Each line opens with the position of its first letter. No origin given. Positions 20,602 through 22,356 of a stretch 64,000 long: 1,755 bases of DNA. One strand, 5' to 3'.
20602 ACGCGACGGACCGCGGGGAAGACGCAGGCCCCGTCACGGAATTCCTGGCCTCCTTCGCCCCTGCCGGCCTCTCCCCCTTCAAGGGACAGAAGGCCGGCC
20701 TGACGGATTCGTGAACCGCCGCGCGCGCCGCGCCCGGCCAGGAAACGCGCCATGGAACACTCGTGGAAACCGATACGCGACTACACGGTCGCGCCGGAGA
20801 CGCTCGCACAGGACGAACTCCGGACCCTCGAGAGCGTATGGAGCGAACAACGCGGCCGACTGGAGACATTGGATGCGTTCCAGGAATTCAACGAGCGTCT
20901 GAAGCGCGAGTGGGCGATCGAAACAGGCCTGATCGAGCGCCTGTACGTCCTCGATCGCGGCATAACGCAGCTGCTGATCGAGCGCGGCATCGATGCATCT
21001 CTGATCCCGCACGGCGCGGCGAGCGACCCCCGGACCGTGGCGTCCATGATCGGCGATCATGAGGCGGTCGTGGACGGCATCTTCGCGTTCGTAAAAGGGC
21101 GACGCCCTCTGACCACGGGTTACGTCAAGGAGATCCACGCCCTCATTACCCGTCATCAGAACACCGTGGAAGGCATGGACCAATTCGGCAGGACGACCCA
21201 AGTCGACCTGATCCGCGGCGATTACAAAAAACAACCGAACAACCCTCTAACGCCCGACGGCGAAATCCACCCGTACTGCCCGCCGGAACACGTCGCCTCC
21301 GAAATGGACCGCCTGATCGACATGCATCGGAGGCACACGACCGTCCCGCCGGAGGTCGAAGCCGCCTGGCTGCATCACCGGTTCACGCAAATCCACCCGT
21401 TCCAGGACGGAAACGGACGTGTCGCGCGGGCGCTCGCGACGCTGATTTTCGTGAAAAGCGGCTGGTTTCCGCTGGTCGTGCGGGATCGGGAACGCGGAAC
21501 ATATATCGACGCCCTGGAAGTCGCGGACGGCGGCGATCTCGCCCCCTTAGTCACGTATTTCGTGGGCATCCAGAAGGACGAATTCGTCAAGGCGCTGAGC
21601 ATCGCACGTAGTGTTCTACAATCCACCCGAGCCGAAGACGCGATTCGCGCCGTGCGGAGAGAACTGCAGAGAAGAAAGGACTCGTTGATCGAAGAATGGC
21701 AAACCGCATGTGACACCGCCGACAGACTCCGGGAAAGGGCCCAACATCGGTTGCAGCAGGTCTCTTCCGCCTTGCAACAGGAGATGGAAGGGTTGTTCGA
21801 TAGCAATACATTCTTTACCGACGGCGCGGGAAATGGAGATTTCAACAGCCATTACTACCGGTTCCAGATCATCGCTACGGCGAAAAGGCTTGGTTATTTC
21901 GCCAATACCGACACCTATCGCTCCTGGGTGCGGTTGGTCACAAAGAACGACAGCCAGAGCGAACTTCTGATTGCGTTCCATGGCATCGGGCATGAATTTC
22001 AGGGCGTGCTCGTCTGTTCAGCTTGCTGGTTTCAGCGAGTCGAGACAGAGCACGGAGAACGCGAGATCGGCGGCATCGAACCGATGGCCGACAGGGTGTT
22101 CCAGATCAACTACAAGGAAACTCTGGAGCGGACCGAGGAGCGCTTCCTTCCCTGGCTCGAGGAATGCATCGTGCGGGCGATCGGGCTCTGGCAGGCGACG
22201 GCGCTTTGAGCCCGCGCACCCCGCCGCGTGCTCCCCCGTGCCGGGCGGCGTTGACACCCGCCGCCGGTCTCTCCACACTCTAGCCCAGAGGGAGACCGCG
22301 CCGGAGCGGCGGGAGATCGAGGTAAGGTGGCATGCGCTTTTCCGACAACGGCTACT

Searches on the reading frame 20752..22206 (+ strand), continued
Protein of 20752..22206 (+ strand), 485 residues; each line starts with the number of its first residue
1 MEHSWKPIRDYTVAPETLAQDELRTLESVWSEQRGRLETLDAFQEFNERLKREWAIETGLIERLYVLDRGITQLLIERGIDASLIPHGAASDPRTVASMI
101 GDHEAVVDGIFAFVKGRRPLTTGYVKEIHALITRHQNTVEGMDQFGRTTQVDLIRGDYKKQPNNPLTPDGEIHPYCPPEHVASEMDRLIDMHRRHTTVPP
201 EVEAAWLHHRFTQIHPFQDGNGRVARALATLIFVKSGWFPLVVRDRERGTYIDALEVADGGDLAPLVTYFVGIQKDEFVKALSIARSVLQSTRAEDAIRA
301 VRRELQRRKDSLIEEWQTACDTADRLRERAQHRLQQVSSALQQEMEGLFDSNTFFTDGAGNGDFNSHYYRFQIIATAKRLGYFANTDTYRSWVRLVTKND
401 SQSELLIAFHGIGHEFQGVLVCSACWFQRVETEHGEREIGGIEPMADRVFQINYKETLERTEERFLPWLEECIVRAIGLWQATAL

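Call 85: find_encoding_contigs(protein=P0025, flank=5000, max_places=1)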
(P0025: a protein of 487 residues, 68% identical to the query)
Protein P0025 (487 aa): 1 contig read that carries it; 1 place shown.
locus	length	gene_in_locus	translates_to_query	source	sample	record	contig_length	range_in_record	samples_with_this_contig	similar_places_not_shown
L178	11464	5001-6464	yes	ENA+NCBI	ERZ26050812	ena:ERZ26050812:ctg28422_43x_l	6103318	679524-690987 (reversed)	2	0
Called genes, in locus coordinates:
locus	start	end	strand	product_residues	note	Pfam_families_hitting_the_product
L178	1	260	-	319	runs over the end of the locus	PF10923:BrxC_BrxD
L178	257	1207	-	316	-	-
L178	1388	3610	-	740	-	PF23139:OB_YrrC, PF14520:HHH_5, PF14490:HHH_RecD2, PF13086:AAA_11 (faint), PF13245:AAA_19, PF13604:AAA_30, PF18335:SH3_13, PF13538:UvrD_C_2, +1 more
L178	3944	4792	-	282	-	-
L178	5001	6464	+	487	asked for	PF02661:Fic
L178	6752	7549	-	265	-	PF01609:DDE_Tnp_1 (weak)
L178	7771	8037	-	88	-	-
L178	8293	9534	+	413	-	-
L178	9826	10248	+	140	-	PF01936:NYN (weak)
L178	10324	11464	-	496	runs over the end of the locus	PF00171:Aldedh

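Call 86: find_encoding_contigs(protein=P0034, flank=5000, max_places=2)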
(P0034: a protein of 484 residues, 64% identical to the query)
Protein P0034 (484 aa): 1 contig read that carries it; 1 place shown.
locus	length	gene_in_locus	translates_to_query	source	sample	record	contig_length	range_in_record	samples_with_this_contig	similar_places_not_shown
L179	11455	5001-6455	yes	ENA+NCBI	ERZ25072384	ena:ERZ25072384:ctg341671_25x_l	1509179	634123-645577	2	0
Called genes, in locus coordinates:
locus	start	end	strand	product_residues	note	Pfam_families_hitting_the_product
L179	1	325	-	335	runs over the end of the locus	PF03576:Peptidase_S58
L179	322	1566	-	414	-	PF03576:Peptidase_S58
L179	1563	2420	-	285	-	PF05721:PhyH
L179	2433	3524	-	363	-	PF00180:Iso_dh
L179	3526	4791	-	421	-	PF02746:MR_MLE_N (weak), PF13378:MR_MLE_C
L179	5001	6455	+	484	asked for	PF02661:Fic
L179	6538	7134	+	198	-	PF03602:Cons_hypoth95, PF13649:Methyltransf_25 (weak)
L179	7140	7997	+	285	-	PF05721:PhyH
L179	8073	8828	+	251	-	PF00977:His_biosynth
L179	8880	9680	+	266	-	PF01841:Transglut_core (faint)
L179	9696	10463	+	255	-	PF00891:Methyltransf_2, PF13847:Methyltransf_31 (weak), PF08241:Methyltransf_11, PF08242:Methyltransf_12, PF13649:Methyltransf_25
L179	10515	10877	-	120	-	PF18480:DUF5615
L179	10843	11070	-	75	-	PF04255:DUF433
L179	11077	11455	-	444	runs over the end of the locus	PF01566:Nramp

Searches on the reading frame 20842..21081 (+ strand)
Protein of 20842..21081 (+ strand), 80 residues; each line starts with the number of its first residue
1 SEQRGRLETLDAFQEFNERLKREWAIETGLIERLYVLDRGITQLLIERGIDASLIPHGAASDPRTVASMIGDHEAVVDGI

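Call 45: search_solved_structures(query=window:20842-21081:+, max_evalue=10, show_alignments=5)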
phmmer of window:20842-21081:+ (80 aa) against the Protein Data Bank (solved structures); distinct sequences matched with E-value up to 10: 1.
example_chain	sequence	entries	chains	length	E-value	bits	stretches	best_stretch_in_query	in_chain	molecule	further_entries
1y1l_A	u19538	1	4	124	1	13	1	16-56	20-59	arsenate reductase (arsC)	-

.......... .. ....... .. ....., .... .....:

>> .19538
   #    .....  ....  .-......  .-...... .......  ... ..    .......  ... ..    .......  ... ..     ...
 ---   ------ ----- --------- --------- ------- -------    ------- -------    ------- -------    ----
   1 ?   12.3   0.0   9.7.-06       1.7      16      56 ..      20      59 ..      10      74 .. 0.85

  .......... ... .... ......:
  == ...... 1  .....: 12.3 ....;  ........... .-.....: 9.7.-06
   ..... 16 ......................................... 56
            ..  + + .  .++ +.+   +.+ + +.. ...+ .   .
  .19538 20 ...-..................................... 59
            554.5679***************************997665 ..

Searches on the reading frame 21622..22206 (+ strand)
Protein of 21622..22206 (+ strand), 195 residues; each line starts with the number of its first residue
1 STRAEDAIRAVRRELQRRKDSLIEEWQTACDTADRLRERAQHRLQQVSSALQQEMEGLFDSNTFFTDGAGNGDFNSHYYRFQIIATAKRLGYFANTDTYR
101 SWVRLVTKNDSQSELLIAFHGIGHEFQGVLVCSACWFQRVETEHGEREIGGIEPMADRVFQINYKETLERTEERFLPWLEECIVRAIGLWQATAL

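Call 22: search_protein_representatives(protein=window:21622-22206:+)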
Query: 195 residues. Proteins with E-value up to 0.001 (for the whole library): 441; up to 1e-10: 230; up to 1e-30: 21. The best 150 are listed.
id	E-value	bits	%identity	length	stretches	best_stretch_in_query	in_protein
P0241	2.4e-47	177.4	49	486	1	3-195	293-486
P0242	6.1e-44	166.3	55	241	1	38-193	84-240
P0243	4.9e-43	163.3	44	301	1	3-193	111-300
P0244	5.8e-42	159.9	47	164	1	31-192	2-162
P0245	3.6e-41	157.3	41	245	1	4-192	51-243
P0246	6.6e-41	156.4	41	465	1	7-193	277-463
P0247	2.0e-40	154.9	38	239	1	3-192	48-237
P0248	3.7e-38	147.5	42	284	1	8-192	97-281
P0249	3.6e-36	141.0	40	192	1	5-188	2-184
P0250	1.5e-35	138.9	39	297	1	3-191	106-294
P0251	2.4e-35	138.3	41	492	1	8-191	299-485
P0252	2.6e-35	138.2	37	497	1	2-194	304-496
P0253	1.9e-34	135.4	49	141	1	62-191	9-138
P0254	3.9e-34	134.3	37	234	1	6-191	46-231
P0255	1.0e-32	129.7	47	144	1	61-194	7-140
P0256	1.8e-32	128.9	32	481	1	3-192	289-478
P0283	6.5e-27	110.8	32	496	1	5-192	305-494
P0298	6.5e-25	104.3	37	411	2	14-152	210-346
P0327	3.5e-21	92.1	33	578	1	25-192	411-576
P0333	2.4e-20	89.4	33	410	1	11-185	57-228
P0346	1.7e-19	86.6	38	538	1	23-187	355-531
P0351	6.9e-19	84.6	30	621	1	28-191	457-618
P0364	8.8e-18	81.0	33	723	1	34-187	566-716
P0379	2.1e-16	76.5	36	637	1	9-183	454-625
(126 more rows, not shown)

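Call 24: search_protein_families(library=pfam, proteins=[P0246, P0256, P0283, P0327, P0351, P0364, P0379, P0333, P0298, P0346], max_evalue=0.001)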
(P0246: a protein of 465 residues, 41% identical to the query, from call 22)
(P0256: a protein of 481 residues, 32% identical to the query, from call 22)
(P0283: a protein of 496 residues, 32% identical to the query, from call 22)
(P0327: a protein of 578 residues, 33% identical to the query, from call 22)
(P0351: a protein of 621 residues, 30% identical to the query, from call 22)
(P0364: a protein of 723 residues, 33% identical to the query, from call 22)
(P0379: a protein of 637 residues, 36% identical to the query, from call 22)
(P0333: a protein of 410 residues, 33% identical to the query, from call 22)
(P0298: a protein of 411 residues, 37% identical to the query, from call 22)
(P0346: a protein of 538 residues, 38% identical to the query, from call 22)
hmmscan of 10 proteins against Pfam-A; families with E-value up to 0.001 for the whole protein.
P0246 (465 aa): 1 family
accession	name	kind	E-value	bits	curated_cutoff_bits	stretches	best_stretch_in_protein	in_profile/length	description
PF02661.23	Fic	-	7.7e-16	59.2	24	1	97-211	1-91/93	Fic/DOC family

P0256 (481 aa): 1 family
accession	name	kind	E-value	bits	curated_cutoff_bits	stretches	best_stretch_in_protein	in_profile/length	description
PF02661.23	Fic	-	2.9e-11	44.5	24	1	125-227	3-91/93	Fic/DOC family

P0283 (496 aa): 1 family
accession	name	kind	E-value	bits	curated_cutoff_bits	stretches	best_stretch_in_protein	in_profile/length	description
PF02661.23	Fic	-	3.4e-18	66.7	24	1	128-240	2-91/93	Fic/DOC family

P0327 (578 aa): 1 family
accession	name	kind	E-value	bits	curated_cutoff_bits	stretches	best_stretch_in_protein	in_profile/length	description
PF02661.23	Fic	-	6.4e-10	40.2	24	1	245-328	16-93/93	Fic/DOC family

P0351 (621 aa): 1 family
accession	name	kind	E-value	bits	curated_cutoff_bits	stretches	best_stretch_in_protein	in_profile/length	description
PF02661.23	Fic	-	4.1e-11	44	24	1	289-369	17-91/93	Fic/DOC family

P0364 (723 aa): 3 families
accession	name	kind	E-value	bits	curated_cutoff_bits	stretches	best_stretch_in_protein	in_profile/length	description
PF02661.23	Fic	-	7.2e-17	62.5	24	1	358-472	1-91/93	Fic/DOC family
PF13338.12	AbiEi_4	-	1.1e-05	25.9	25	1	19-50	17-46/49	Transcriptional regulator, AbiEi antitoxin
PF19570.5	DUF6088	-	2.8e-05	24.4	25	1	26-132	26-135/172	Family of unknown function (DUF6088)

P0379 (637 aa): 6 families
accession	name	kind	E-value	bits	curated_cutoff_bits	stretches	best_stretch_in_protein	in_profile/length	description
PF02661.23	Fic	-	2.8e-19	70.2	24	1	265-381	1-93/93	Fic/DOC family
PF13637.12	Ank_4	-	8.1e-14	51.8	22.7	1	9-47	2-40/50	Ankyrin repeats (many copies)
PF00023.36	Ank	-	2.4e-13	49.9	21.1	1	76-110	2-32/33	Ankyrin repeat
PF12796.13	Ank_2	-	7.7e-12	46.1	27.3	1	8-110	1-90/90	Ankyrin repeats (3 copies)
PF13857.12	Ank_5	-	3.2e-09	37.4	27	1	63-120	2-56/56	Ankyrin repeats (many copies)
PF13606.12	Ank_3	-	6.1e-08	32.7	22.3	0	76-107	2-29/30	Ankyrin repeat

P0333 (410 aa): 0 families

P0298 (411 aa): 1 family
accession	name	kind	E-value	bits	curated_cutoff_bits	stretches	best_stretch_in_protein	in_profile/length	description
PF02661.23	Fic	-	1.2e-17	65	24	1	7-118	2-91/93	Fic/DOC family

P0346 (538 aa): 1 family
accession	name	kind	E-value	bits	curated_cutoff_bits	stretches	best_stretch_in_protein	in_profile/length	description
PF02661.23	Fic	-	5.2e-17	62.9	24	1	151-264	2-91/93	Fic/DOC family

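Call 79: search_protein_families(library=pfam, proteins=[window:21622-22206:+], max_evalue=10)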
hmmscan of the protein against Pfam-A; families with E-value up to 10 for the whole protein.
window:21622-22206:+ (195 aa): 5 families
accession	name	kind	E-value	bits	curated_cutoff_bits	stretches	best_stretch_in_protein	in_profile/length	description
PF01813.22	ATP-synt_D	-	0.045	14.1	25.7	1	9-54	13-58/196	ATP synthase subunit D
PF09728.14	Taxilin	-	0.25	10.9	30.3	1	12-56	76-120/302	Myosin-like coiled-coil protein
PF06098.16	Radial_spoke_3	-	2.6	7.8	26.4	0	7-56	97-146/229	Radial spoke protein 3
PF11740.13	KfrA_N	-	4.8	8.4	26.1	0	23-57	67-101/113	Plasmid replication region DNA-binding N-term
PF05957.18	DUF883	-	7.7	7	25.4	1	31-51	27-47/53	DUF883 N-terminal domain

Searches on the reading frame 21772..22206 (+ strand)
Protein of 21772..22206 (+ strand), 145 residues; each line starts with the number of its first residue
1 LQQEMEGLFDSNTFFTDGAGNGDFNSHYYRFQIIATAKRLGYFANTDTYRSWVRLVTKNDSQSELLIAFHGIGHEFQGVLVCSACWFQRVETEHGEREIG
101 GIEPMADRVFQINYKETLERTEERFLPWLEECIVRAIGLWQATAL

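Call 50: predict_structure(alignment_id=A5)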
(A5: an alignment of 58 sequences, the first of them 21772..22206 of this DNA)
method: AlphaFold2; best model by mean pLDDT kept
length: 145 residues; sequences in the alignment: 58
mean_pLDDT: 87.4   pTM: 0.84
mean pLDDT of the five models: 87.4, 87.2, 85.7, 84.8, 84.7
residues with pLDDT >= 90: 81; 70-90: 49; 50-70: 15; < 50: 0
segments of 3 or more residues with pLDDT < 50: none
pLDDT, mean of each block of 10 residues (from residue 1): 67 88 91 96 88 89 93 76 93 76 95 90 96 93 77
secondary structure, 60 per line:
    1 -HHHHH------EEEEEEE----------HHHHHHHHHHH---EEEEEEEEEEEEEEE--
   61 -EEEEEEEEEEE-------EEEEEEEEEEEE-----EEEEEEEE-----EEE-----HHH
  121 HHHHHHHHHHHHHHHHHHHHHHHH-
elements in order: H2-6 E13-19 H30-40 E44-58 E62-72 E80-91 E97-104 E110-112 H118-144

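Call 52: fold_search(model_id=the predicted structure, library=pdb)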
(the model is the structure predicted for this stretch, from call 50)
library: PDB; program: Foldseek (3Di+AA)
matches with E <= 10: 380; with E <= 0.001: 0
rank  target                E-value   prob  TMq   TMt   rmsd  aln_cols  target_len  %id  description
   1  4bk6_A                2.2e-01  0.16  0.25  0.23  14.8       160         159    6  Crystal Structure of a dimeric variant of Bet v 1 (released 2013-11-27)
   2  4bkc_A                2.3e-01  0.15  0.25  0.23  14.7       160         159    6  Crystal Structure of a unusually linked dimeric variant of Bet v 1 (released 2013-11-27)
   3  3hie_C                3.3e-01  0.13  0.21  0.20  11.0       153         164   12  Structure of the membrane-binding domain of the Sec3 subunit of the Exocyst complex (released 2010-02-23)
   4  8alo_B                3.5e-01  0.21  0.25  0.25  11.7       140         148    5  Heterodimer formation of sensory domains of Vibrio cholerae regulators ToxR and ToxS (released 2023-09-13)
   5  3d2l_A                3.7e-01  0.10  0.18  0.13  11.2       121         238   16  Crystal structure of SAM-dependent methyltransferase (ZP_00538691.1) from EXIGUOBACTERIUM SP. 255-15 at 1.90 A resolut (released 2008-05-20)
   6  3aaa_A                4.1e-01  0.21  0.27  0.19   8.9       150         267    7  Crystal Structure of Actin capping protein in complex with V-1 (released 2010-08-04)
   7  3lh4                  4.6e-01  0.33  0.28  0.33   7.9       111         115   12  Crystal Structure of Sialostatin L2 (released 2010-09-29)
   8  1tza_A                4.6e-01  0.08  0.17  0.17  10.9       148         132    9  X-ray structure of Northeast Structural Genomics Consortium target SoR45 (released 2004-07-27)
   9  1izn_C                4.8e-01  0.23  0.29  0.20   8.6       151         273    9  Crystal Structure of Actin Filament Capping Protein CapZ (released 2003-04-08)
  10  5m4y_B                4.8e-01  0.18  0.20  0.17   8.2       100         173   13  Crystal structure of the Sec3/Sso2 complex at 2.20 angstrom resolution (released 2017-02-08)
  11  7zvr                  4.8e-01  0.11  0.23  0.17  14.1       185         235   10  Crystal structure of the carotenoid-binding protein domain from silkworm Bombyx mori (BmCBP) complexed with zeaxanthin (released 2022-10-26)
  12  3otl_B                4.8e-01  0.06  0.16  0.15  15.6       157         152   10  Three-dimensional Structure of the putative uncharacterized protein from Rhizobium leguminosarum at the resolution 1.9 (released 2010-09-22)
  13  5m4y_F                5.4e-01  0.20  0.21  0.18   7.0       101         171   13  Crystal structure of the Sec3/Sso2 complex at 2.20 angstrom resolution (released 2017-02-08)
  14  3d2l_C                5.7e-01  0.07  0.16  0.12  12.9       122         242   13  Crystal structure of SAM-dependent methyltransferase (ZP_00538691.1) from EXIGUOBACTERIUM SP. 255-15 at 1.90 A resolut (released 2008-05-20)
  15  5i7k_A                5.7e-01  0.06  0.18  0.14  17.0       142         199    7  Crystal Structure of Human SPLUNC1 Dolphin Mutant D1 (G58A, S61A, G62E, G63D, G66D, I67T) (released 2016-05-18)
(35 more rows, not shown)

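Call 57: fold_search(model_id=the predicted structure, library=viral)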
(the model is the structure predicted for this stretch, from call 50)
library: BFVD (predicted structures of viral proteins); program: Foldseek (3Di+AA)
matches with E <= 10: 653; with E <= 0.001: 0
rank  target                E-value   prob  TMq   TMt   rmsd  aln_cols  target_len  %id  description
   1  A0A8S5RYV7            3.5e-02  0.14  0.14  0.13  18.1       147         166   13  Uncharacterized protein [Myoviridae sp. ctNQV2]
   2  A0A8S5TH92            8.5e-02  0.16  0.17  0.14  17.4       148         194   10  Uncharacterized protein [Myoviridae sp. ctIty1]
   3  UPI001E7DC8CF         1.1e-01  0.18  0.17  0.16  15.6       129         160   12  (no name look-up for this kind of identifier)
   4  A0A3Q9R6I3            1.2e-01  0.18  0.20  0.21  15.4       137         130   13  (no name in the UniProt tables at hand)
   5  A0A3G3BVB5            1.6e-01  0.47  0.27  0.33   8.8       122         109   15  Uncharacterized protein [Bacillus phage vB_BcoS-136]
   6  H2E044                1.9e-01  0.11  0.18  0.14  10.5       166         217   10  Polyprotein 2 (Fragment) [uncultured virus]
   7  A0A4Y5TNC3            2.3e-01  0.25  0.28  0.30  14.1       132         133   11  (no name in the UniProt tables at hand)
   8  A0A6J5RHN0            2.6e-01  0.54  0.31  0.34   7.5       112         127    8  Uncharacterized protein [uncultured Caudovirales phage]
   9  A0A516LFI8            2.7e-01  0.13  0.24  0.24  18.2       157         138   11  (no name in the UniProt tables at hand)
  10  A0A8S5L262            3.2e-01  0.41  0.31  0.34  11.1       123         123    7  Coat protein [ssRNA phage SRR7976325_6]
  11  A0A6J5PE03            3.4e-01  0.21  0.25  0.27  11.4       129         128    8  Uncharacterized protein [uncultured Caudovirales phage]
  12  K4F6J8                3.8e-01  0.12  0.21  0.22  14.5       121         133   15  Uncharacterized protein [Cronobacter phage vB_CsaM_GAP32]
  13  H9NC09                4.0e-01  0.20  0.26  0.28  12.7       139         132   13  (no name in the UniProt tables at hand)
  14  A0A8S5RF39            4.0e-01  0.16  0.19  0.08  16.6       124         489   14  Uncharacterized protein [virus sp. ctE0n6]
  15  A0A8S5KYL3            4.5e-01  0.23  0.26  0.29  13.3       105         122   13  Coat protein [ssRNA phage Gephyllon.4_17]
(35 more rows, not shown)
